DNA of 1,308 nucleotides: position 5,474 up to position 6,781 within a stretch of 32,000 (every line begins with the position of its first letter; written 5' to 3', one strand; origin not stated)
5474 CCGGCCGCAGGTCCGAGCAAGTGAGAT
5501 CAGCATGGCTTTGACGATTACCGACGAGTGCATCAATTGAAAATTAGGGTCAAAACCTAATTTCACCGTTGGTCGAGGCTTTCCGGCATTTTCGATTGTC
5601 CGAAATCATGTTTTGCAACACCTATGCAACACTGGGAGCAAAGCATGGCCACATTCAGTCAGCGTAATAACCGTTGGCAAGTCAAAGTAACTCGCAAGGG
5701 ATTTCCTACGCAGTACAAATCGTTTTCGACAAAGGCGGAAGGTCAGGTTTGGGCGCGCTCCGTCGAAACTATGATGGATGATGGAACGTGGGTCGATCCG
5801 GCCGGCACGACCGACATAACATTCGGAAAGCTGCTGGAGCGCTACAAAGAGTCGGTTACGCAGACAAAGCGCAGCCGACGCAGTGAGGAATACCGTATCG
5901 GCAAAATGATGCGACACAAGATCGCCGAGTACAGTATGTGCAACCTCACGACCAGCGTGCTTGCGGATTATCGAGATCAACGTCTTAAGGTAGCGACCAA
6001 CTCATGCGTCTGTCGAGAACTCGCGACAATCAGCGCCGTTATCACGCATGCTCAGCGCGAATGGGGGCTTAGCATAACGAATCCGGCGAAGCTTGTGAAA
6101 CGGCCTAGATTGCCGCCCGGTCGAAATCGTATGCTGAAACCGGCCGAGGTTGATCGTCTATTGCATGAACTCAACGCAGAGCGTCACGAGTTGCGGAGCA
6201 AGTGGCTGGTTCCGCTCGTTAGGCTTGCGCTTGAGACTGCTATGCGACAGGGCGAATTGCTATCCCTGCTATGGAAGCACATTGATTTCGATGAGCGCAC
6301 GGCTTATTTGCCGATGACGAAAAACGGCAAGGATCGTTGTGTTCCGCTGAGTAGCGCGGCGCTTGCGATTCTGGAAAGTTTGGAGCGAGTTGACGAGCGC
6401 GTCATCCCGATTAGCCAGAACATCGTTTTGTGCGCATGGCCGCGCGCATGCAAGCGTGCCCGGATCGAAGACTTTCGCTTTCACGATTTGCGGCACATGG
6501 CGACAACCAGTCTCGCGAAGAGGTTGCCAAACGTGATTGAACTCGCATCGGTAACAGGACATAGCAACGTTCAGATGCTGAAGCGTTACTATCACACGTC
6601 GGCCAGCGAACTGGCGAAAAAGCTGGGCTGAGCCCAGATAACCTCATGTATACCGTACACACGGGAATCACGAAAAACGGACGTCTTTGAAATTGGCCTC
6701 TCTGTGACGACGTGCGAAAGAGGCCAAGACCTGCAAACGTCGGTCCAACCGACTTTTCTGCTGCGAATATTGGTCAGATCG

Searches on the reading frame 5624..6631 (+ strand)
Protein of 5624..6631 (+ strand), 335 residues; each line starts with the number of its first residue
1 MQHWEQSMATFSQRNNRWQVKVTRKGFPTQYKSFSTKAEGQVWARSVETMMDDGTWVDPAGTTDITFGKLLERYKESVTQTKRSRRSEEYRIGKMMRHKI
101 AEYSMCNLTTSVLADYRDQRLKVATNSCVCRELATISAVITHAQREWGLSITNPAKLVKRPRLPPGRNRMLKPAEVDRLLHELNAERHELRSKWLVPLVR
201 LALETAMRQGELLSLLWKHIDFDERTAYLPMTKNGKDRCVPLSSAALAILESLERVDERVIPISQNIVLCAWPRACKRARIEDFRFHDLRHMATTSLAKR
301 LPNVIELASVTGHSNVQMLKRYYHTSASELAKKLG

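Call 8: search_protein_families(library=pfam, proteins=[window:5624-6631:+], max_evalue=0.01)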
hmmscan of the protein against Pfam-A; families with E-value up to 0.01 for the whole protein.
window:5624-6631:+ (335 aa): 2 families
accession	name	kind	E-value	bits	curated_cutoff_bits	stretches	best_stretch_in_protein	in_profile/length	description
PF00589.27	Phage_integrase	-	5.6e-29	101.5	27.1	1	170-327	2-170/172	Phage integrase family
PF24624.1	Int_N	-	0.0016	19.6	27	1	69-159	7-97/100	Phage integrase, N-terminal domain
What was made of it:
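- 5624..6631 (+): Island integrase, a full-length tyrosine recombinase. Pfam PF00589, 5.6e-29 (call 8).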

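Call 59: search_protein_families(library=ncbifam, proteins=[window:5624-6631:+], max_evalue=0.01)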
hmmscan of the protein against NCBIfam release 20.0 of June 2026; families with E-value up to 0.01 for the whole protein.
window:5624-6631:+ (335 aa): 10 families
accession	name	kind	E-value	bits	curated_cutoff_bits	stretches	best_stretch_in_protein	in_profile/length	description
NF040815.2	recomb_XerA_Arch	equivalog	7.4e-19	68.3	220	1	153-332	81-261/263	site-specific tyrosine recombinase/integron integrase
TIGR02224.1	recomb_XerC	equivalog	1.8e-12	47.3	335.15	1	69-332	5-284/295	tyrosine recombinase XerC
TIGR02225.1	recomb_XerD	equivalog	5.9e-12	45.5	329.6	1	84-255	20-185/290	site-specific tyrosine recombinase XerD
NF001399.0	PRK00283.1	subfamily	4.4e-10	39.3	279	1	102-253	45-193/300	tyrosine recombinase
NF002331.0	PRK01287.1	subfamily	9.5e-07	28.1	371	1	114-252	85-221/365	site-specific tyrosine recombinase XerC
TIGR02249.1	integrase_gron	subfamily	1.3e-05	24.7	265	1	169-248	100-171/315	integron integrase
NF007246.0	PRK09692.1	domain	0.00025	19.8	434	1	165-325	206-375/413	integrase domain-containing protein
NF011946.0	PRK15417.1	equivalog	0.00027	20.2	435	1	159-255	105-194/337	integron integrase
NF007371.0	PRK09871.1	subfamily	0.0019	17.8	222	0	196-247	29-80/198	tyrosine-type DNA invertase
NF003462.0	PRK05084.1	equivalog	0.0022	16.8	267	0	286-332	305-351/360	tyrosine recombinase XerS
